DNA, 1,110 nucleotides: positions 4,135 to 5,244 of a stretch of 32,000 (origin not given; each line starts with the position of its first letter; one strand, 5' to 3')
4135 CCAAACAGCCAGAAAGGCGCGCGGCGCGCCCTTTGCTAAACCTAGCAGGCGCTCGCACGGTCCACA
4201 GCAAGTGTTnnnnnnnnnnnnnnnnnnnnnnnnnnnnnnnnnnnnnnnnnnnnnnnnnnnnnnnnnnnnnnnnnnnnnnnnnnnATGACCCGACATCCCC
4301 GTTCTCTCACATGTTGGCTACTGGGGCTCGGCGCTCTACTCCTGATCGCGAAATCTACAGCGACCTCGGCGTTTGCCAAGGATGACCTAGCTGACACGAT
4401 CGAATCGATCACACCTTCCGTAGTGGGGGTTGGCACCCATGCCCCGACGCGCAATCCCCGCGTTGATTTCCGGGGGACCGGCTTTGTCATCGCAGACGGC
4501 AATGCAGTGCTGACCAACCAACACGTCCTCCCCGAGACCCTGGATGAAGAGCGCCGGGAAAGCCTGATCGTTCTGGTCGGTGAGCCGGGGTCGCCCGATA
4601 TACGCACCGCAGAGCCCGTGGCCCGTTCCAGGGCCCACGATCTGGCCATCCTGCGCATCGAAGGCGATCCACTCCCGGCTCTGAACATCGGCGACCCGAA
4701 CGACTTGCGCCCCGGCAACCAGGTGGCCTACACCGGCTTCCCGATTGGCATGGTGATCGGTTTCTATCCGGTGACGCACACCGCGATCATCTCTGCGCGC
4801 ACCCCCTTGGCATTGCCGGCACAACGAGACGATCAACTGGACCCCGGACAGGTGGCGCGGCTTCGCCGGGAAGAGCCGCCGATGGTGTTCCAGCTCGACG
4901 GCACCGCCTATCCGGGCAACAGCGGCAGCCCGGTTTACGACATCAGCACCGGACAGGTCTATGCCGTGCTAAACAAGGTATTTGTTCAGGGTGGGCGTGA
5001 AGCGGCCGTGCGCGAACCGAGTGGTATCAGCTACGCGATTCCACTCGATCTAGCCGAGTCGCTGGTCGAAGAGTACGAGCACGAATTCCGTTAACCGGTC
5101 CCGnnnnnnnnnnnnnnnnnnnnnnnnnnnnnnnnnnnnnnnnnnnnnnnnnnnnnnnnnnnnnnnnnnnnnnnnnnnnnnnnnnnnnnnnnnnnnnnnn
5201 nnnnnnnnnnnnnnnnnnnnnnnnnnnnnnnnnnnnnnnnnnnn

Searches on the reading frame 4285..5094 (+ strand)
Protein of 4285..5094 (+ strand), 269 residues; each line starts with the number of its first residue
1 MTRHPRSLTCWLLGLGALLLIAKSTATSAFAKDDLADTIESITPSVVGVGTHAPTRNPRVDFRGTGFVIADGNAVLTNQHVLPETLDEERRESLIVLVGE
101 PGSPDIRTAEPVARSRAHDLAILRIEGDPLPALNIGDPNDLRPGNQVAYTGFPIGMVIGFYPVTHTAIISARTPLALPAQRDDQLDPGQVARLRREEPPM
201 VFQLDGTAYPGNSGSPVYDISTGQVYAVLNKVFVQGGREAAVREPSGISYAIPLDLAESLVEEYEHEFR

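Call 3: search_protein_families(library=pfam, proteins=[window:4285-5094:+], max_evalue=0.01)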
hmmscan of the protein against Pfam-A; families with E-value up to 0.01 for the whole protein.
window:4285-5094:+ (269 aa): 2 families
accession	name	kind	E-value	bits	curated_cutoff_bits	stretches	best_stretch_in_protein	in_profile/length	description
PF13365.12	Trypsin_2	-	8.8e-25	88.6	27.6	1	64-228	1-144/144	Trypsin-like peptidase domain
PF00089.32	Trypsin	-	0.007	16.6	20.6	0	65-222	28-189/220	Trypsin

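Call 4: search_protein_families(library=ncbifam, proteins=[window:4285-5094:+], max_evalue=1)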
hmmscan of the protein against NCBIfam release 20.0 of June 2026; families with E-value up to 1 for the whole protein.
window:4285-5094:+ (269 aa): 10 families
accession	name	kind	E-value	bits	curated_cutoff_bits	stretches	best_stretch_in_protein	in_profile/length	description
TIGR02037.1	degP_htrA_DO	subfamily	2.4e-14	53.1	416.2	1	55-263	53-226/434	Do family serine endopeptidase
NF033740.0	MarP_fam_protase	equivalog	1.6e-12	47.2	250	1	35-228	186-350/390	MarP family serine protease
NF047968.1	SerProtHtrA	equivalog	1.1e-11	44.7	470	1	41-263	61-255/357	serine protease HtrA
NF041521.1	HhoA_HhoB_HtrA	equivalog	5e-11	42.5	450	1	61-263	56-222/335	HhoA/HhoB/HtrA family serine endopeptidase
NF050055.1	SerProtHtrAMycob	equivalog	7.8e-09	34.9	800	1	35-222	204-371/502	serine protease HtrA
TIGR02038.1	protease_degS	equivalog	1.3e-07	31.1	422.95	1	53-262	69-244/351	outer membrane-stress sensor serine endopeptidase DegS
NF008147.1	PRK10898.1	equivalog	1.3e-05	24.5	408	1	38-262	50-245/352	outer membrane-stress sensor serine endopeptidase DegS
NF040961.1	MamO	equivalog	0.0021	16.5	800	1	31-154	71-185/648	magnetosome protein MamO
NF040960.1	MamE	equivalog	0.0058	15.2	800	1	28-157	90-212/659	magnetosome formation protease MamE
NF053637.1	SerProtHtrAspr2045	equivalog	0.021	13.8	650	1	201-266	224-284/394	serine protease HtrA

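Call 5: search_protein_families(library=padloc, proteins=[window:4285-5094:+], max_evalue=1)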
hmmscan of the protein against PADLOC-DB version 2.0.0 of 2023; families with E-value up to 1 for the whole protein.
window:4285-5094:+ (269 aa): 5 families
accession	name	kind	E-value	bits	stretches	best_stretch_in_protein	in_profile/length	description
PDLC02959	RT-Protease_XI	-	2.5e-10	37.9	1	60-232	348-489/510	single gene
PDLC02960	RT-Protease_XI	-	8.2e-10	36.2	1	58-232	348-486/506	single gene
PDLC04593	PDC-M35A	-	1.8e-08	32.4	3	116-153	81-119/216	-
PDLC03855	LmuA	-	2.5e-05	21.8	1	57-228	15-167/425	-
PDLC05022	PDC-S45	-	0.0042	14.1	1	202-228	192-218/293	-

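Call 42: find_homologous_proteins(query=window:4285-5094:+, max_evalue=1e-10)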
Query window:4285-5094:+ (269 aa): 6580 proteins with E <= 1e-10 among 8000 candidates; the best 120 are listed.
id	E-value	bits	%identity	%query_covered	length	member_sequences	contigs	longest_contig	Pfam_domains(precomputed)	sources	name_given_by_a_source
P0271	1.6e-174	596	100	100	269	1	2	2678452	PF13365.13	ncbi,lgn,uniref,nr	ncbi:S1 family peptidase [Halorhodospira halophila]|uniref:Peptidase S1 and S6, chymotrypsin/Hap n=1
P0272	1.2e-143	495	84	100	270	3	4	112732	PF13365.13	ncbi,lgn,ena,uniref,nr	ncbi:S1 family peptidase [Halorhodospira halophila]|uniref:S1 family peptidase n=1 Tax=Halorhodospir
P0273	5.4e-141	487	83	100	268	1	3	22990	PF13365.13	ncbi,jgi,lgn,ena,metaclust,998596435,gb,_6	metaclust:\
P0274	2.2e-131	455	84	87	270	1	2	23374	PF13365.13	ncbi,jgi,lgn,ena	-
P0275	1.4e-119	416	72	98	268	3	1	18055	PF13365.13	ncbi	ncbi:MAG: S1 family peptidase [Halorhodospira sp.]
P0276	7.4e-113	394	74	87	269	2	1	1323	PF13365.13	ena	-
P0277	1.5e-108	380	68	97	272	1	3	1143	PF13365.13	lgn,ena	-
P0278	4.2e-106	372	69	89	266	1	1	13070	PF13365.13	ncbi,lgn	-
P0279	5.2e-106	372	68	88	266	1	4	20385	PF13365.13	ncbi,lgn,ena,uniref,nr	ncbi:S1 family peptidase [Halorhodospira neutriphila]|uniref:Serine protease n=1 Tax=Halorhodospira 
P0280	3.6e-104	366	68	86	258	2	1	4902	PF13365.13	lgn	-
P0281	3.8e-104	366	69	86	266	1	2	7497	PF13365.13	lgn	-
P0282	2.4e-102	360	69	86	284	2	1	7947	PF13365.13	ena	-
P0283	5.6e-101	355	63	97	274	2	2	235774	PF13365.13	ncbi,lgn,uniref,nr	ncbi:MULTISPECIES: S1C family serine protease [Halorhodospira]|uniref:S1C family serine protease n=1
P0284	2.4e-83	298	57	88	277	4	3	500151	PF13365.13,PF00089.33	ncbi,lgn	-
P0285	5.1e-83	297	56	87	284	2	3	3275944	PF13365.13,PF00089.33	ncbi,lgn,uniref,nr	ncbi:S1C family serine protease [Alkalilimnicola ehrlichii MLHE-1]|uniref:Peptidase S1 and S6, chymo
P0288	3.2e-80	287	50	97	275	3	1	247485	PF13365.13,PF00089.33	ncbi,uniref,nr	ncbi:S1C family serine protease [Thioalkalivibrio sp. ALJ24]|uniref:S1C family serine protease n=1 T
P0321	4.7e-75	270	53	94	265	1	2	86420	PF13365.13,PF00089.33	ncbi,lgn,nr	ncbi:MAG: trypsin-like peptidase domain-containing protein [Burkholderiales bacterium]|nr:trypsin-li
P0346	5.8e-74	267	51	91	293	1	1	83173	PF13365.13,PF00089.33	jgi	jgi:S1-C subfamily serine protease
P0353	9.4e-74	266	53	86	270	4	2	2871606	PF13365.13,PF00089.33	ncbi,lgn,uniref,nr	ncbi:Trypsin-like peptidase domain-containing protein [Nitrosomonas cryotolerans]|uniref:Trypsin-lik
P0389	8.2e-73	263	51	98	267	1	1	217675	PF13365.13,PF00089.33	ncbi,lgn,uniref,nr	ncbi:S1C family serine protease [Aquisalimonas asiatica]|uniref:Trypsin-like peptidase domain-contai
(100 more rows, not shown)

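Call 43: find_encoding_contigs(protein=P0285, flank=5000, max_places=1)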
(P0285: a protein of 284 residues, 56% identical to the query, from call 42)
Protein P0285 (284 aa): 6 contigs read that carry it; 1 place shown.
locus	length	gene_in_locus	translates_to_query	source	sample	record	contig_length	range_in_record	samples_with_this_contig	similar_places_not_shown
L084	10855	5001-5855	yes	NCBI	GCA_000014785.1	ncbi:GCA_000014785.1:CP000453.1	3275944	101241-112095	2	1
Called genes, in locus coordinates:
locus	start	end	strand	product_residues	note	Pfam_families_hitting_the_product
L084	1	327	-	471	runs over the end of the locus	PF07690:MFS_1, PF06779:MFS_4 (weak), PF00083:Sugar_tr, PF05977:MFS_3 (weak), PF07690:MFS_1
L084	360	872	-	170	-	-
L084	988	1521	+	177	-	PF02357:NusG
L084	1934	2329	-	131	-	PF04247:SirB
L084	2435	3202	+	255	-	PF00899:ThiF, PF03435:Sacchrp_dh_NADP (weak)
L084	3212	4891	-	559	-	PF20142:Scaffold, PF01471:PG_binding_1, PF03734:YkuD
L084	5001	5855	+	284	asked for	PF00089:Trypsin (weak), PF13365:Trypsin_2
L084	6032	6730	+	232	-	PF07589:PEP_exosort_dom (weak)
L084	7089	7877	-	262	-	-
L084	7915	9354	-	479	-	PF00483:NTP_transferase, PF12804:NTP_transf_3, PF22640:ManC_GMP_beta-helix, PF01050:MannoseP_isomer, PF07883:Cupin_2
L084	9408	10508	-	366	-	PF14907:NTP_transf_5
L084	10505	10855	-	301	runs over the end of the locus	PF27840:ScmC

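Call 44: find_encoding_contigs(protein=P0283, flank=5000, max_places=1)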
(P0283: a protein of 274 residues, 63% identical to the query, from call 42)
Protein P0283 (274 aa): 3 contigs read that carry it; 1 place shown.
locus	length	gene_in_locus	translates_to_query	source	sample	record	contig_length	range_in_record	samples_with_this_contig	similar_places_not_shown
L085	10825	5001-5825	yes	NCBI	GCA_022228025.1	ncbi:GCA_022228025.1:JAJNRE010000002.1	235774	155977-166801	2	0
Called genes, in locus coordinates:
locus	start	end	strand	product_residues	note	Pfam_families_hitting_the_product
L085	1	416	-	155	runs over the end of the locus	PF13302:Acetyltransf_3, PF00583:Acetyltransf_1, PF13508:Acetyltransf_7 (weak), PF08445:FR47 (faint)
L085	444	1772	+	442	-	PF04389:Peptidase_M28 (weak), PF01546:Peptidase_M20, PF07687:M20_dimer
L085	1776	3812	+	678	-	PF02129:Peptidase_S15, PF00561:Abhydrolase_1, PF12146:Hydrolase_4 (weak), PF08530:PepX_C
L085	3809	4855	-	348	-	PF07478:Dala_Dala_lig_C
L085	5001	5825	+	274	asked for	PF13365:Trypsin_2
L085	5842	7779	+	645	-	-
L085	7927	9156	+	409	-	PF02353:CMAS, PF13489:Methyltransf_23, PF13847:Methyltransf_31, PF08241:Methyltransf_11, PF08242:Methyltransf_12, PF13649:Methyltransf_25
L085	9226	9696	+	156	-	PF00027:cNMP_binding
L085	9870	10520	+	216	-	PF09685:MamF_MmsF (weak)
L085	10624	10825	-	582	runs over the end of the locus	-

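Call 45: find_encoding_contigs(protein=P0353, flank=5000, max_places=1)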
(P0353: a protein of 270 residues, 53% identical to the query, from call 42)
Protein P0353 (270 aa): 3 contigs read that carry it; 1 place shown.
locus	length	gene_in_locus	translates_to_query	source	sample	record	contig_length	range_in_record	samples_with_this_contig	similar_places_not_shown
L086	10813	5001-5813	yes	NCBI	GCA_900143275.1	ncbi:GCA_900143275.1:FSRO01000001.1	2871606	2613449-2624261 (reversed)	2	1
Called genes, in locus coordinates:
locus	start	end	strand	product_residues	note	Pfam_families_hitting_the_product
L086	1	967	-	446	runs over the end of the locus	PF26769:HAMP_PhoQ, PF02518:HATPase_c, PF14501:HATPase_c_5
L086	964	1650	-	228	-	PF00072:Response_reg, PF00486:Trans_reg_C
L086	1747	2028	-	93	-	-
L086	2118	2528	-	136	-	-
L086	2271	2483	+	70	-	-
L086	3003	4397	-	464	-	PF00749:tRNA-synt_1c, PF19269:Anticodon_2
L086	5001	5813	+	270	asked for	PF00089:Trypsin (weak), PF13365:Trypsin_2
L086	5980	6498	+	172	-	-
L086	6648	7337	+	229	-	PF00196:GerE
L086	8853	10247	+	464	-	PF13727:CoA_binding_3 (weak), PF02397:Bac_transf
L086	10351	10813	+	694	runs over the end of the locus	PF02518:HATPase_c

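Call 46: find_encoding_contigs(protein=P0288, flank=5000, max_places=1)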
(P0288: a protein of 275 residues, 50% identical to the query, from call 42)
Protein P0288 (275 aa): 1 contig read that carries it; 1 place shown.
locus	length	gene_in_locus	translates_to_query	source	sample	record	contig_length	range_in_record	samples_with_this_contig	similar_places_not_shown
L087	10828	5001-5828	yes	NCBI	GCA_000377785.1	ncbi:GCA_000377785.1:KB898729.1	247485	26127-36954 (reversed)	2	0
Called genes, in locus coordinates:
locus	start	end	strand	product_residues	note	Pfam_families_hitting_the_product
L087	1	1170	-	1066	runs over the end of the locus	PF04851:ResIII, PF00270:DEAD, PF18766:SWI2_SNF2, PF00271:Helicase_C, PF11907:DUF3427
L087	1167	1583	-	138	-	PF00293:NUDIX, PF14815:NUDIX_4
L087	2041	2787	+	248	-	-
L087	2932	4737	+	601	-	PF08378:NERD, PF00580:UvrD-helicase (weak), PF01443:Viral_helicase1 (faint), PF13245:AAA_19 (weak), PF13361:UvrD_C, PF13538:UvrD_C_2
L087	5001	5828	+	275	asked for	PF00089:Trypsin, PF13365:Trypsin_2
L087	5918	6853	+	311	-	-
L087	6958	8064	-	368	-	PF14907:NTP_transf_5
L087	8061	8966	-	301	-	PF27840:ScmC (weak)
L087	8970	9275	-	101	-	PF05402:PqqD (weak)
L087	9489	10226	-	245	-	-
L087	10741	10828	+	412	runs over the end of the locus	PF00278:Orn_DAP_Arg_deC, PF01168:Ala_racemase_N, PF02784:Orn_Arg_deC_N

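Call 51: find_encoding_contigs(protein=P0321, flank=10000, max_places=1)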
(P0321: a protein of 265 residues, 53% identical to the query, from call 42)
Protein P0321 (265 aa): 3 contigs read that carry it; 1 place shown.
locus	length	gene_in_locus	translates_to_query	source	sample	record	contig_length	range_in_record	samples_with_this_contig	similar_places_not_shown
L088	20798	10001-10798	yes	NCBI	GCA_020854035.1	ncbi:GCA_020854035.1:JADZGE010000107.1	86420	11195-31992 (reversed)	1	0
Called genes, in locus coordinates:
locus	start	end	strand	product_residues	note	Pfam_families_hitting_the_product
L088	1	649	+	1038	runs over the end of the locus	PF13432:TPR_16 (weak), PF14559:TPR_19, PF13432:TPR_16 (weak), PF14559:TPR_19 (weak), PF12895:ANAPC3 (weak), PF14559:TPR_19, PF13428:TPR_14 (weak), PF13432:TPR_16, +18 more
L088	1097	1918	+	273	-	PF07589:PEP_exosort_dom (weak)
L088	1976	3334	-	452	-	PF00072:Response_reg, PF00158:Sigma54_activat, PF14532:Sigma54_activ_2, PF01078:Mg_chelatase (faint), PF07728:AAA_5 (weak), PF25601:AAA_lid_14, PF02954:HTH_8, PF12728:HTH_17 (weak)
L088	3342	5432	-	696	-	PF01590:GAF (faint), PF13492:GAF_3 (weak), PF02518:HATPase_c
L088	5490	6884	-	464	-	PF02397:Bac_transf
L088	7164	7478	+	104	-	-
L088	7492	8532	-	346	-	PF01073:3Beta_HSD, PF01370:Epimerase, PF02719:Polysacc_synt_2, PF07993:NAD_binding_4 (faint), PF16363:GDP_Man_Dehyd, PF13460:NAD_binding_10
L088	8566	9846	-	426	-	PF03446:NAD_binding_2 (faint), PF03721:UDPG_MGDP_dh_N, PF00984:UDPG_MGDP_dh, PF03720:UDPG_MGDP_dh_C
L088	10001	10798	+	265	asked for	PF00089:Trypsin (weak), PF13365:Trypsin_2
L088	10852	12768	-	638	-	-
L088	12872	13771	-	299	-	PF08238:Sel1, PF01464:SLT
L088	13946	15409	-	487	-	PF00483:NTP_transferase, PF12804:NTP_transf_3, PF22640:ManC_GMP_beta-helix, PF01050:MannoseP_isomer, PF07883:Cupin_2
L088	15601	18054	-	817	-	-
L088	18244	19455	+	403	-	PF13229:Beta_helix (weak)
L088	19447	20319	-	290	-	PF12146:Hydrolase_4, PF12697:Abhydrolase_6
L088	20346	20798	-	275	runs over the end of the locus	PF12146:Hydrolase_4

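Call 52: find_encoding_contigs(protein=P0389, flank=10000, max_places=1)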
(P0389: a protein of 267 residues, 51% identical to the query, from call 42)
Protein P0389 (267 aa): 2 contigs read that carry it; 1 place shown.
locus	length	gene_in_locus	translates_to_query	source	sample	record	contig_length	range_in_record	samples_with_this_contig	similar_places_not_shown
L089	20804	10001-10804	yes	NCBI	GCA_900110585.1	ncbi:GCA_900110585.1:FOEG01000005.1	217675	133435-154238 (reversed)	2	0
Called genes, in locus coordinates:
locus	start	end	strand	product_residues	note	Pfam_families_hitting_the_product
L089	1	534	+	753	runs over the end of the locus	PF03176:MMPL, PF02460:Patched (faint), PF12349:Sterol-sensing (faint), PF03176:MMPL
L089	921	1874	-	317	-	PF07589:PEP_exosort_dom (weak)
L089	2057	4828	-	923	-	PF13429:TPR_15 (faint), PF00515:TPR_1 (faint), PF07719:TPR_2 (faint), PF09976:TPR_21 (faint), PF13432:TPR_16, PF14559:TPR_19 (weak), PF13432:TPR_16, PF14559:TPR_19, +18 more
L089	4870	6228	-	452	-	PF00072:Response_reg, PF00158:Sigma54_activat, PF14532:Sigma54_activ_2, PF07728:AAA_5 (weak), PF25601:AAA_lid_14, PF02954:HTH_8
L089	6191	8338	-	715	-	PF02518:HATPase_c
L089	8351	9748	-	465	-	PF02397:Bac_transf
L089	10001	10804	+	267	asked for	PF00089:Trypsin (weak), PF13365:Trypsin_2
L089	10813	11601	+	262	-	PF00149:Metallophos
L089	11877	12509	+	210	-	-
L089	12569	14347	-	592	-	PF01336:tRNA_anti-codon, PF00152:tRNA-synt_2, PF02938:GAD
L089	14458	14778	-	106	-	PF09723:Zn_ribbon_8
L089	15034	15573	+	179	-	PF07758:DUF1614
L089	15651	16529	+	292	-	PF00106:adh_short, PF01370:Epimerase (faint), PF08659:KR, PF13460:NAD_binding_10 (weak), PF13561:adh_short_C2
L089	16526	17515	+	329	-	PF09982:LpxR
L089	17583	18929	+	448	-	PF17767:NAPRTase_N, PF04095:NAPRTase, PF17956:NAPRTase_C (faint)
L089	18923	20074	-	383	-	PF01266:DAO (faint), PF05834:Lycopene_cycl (faint), PF07992:Pyr_redox_2, PF13454:NAD_binding_9 (faint), PF00070:Pyr_redox, PF18113:Rbx_binding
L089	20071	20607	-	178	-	PF01613:Flavin_Reduct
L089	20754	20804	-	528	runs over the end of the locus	PF03349:Toluene_X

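Call 53: find_encoding_contigs(protein=P0346, flank=10000, max_places=1)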
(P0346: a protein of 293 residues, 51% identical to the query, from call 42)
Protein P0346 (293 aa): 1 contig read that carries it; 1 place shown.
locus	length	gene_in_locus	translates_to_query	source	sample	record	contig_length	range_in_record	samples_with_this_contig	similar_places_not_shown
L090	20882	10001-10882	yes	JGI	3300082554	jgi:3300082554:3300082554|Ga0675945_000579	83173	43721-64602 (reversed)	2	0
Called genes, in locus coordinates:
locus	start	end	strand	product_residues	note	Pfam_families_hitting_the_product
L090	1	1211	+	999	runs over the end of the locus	PF02901:PFL-like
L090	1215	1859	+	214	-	-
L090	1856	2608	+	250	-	PF13353:Fer4_12, PF04055:Radical_SAM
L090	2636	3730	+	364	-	PF20551:DUF6765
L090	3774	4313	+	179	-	PF03449:GreA_GreB_N, PF01272:GreA_GreB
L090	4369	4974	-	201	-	PF00293:NUDIX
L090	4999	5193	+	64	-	PF13424:TPR_12 (weak)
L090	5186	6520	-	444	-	PF26769:HAMP_PhoQ, PF00512:HisKA (weak), PF02518:HATPase_c, PF13589:HATPase_c_3 (faint), PF14501:HATPase_c_5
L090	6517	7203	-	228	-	PF00072:Response_reg, PF00486:Trans_reg_C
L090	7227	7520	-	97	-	-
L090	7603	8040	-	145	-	-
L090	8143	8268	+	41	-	-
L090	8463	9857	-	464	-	PF00749:tRNA-synt_1c, PF19269:Anticodon_2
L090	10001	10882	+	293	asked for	PF00089:Trypsin (weak), PF13365:Trypsin_2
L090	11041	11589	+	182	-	-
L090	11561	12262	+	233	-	PF00196:GerE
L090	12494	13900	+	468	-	PF13727:CoA_binding_3 (weak), PF02397:Bac_transf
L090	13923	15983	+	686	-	PF02518:HATPase_c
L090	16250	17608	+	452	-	PF00072:Response_reg, PF00158:Sigma54_activat, PF14532:Sigma54_activ_2, PF07728:AAA_5 (weak), PF25601:AAA_lid_14, PF02954:HTH_8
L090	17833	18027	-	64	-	-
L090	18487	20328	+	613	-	PF13522:GATase_6 (weak), PF13537:GATase_7, PF00733:Asn_synthase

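Call 60: search_solved_structures(query=window:4285-5094:+, max_evalue=0.00001, show_alignments=1)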
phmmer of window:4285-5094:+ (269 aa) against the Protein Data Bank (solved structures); distinct sequences matched with E-value up to 0.00001: 42.
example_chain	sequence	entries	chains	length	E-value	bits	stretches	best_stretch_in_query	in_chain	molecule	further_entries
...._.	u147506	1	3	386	8.3e-12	48.3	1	50-261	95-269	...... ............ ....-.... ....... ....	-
22kg_A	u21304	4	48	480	8.8e-12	48.2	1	60-263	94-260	Probable periplasmic serine endoprotease DegP-like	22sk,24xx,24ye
4ri0_A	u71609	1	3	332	9.5e-08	34.9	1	33-170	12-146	Serine protease HTRA3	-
7vge_A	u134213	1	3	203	1.9e-07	34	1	34-174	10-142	Serine protease HTRA2, mitochondrial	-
7vge_E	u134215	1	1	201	2.2e-07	33.7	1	34-174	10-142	Serine protease HTRA2, mitochondrial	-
7vge_D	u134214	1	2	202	2.3e-07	33.7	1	34-174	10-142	Serine protease HTRA2, mitochondrial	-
5to0_A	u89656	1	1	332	2.5e-07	33.6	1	34-174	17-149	Serine protease HTRA2, mitochondrial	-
5wyn_A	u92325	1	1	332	2.5e-07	33.5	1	34-174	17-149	Serine protease HTRA2, mitochondrial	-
1lcy_A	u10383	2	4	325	3.2e-07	33.2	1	34-174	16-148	HtrA2 serine protease | Serine protease HTRA2, mitochondrial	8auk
5m3n_A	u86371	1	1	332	3.3e-07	33.2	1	34-174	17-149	Serine protease HTRA2, mitochondrial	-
5m3o_A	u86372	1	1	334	3.3e-07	33.2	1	34-174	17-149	Serine protease HTRA2, mitochondrial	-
5tny_A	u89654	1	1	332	3.4e-07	33.1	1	34-174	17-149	Serine protease HTRA2, mitochondrial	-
5tnz_A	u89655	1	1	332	4.1e-07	32.9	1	35-174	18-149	Serine protease HTRA2, mitochondrial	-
8e2k_X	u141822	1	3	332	4.1e-07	32.9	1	34-174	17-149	Serine protease HTRA2, mitochondrial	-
5to1_A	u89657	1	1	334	5e-07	32.6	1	34-174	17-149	Serine protease HTRA2, mitochondrial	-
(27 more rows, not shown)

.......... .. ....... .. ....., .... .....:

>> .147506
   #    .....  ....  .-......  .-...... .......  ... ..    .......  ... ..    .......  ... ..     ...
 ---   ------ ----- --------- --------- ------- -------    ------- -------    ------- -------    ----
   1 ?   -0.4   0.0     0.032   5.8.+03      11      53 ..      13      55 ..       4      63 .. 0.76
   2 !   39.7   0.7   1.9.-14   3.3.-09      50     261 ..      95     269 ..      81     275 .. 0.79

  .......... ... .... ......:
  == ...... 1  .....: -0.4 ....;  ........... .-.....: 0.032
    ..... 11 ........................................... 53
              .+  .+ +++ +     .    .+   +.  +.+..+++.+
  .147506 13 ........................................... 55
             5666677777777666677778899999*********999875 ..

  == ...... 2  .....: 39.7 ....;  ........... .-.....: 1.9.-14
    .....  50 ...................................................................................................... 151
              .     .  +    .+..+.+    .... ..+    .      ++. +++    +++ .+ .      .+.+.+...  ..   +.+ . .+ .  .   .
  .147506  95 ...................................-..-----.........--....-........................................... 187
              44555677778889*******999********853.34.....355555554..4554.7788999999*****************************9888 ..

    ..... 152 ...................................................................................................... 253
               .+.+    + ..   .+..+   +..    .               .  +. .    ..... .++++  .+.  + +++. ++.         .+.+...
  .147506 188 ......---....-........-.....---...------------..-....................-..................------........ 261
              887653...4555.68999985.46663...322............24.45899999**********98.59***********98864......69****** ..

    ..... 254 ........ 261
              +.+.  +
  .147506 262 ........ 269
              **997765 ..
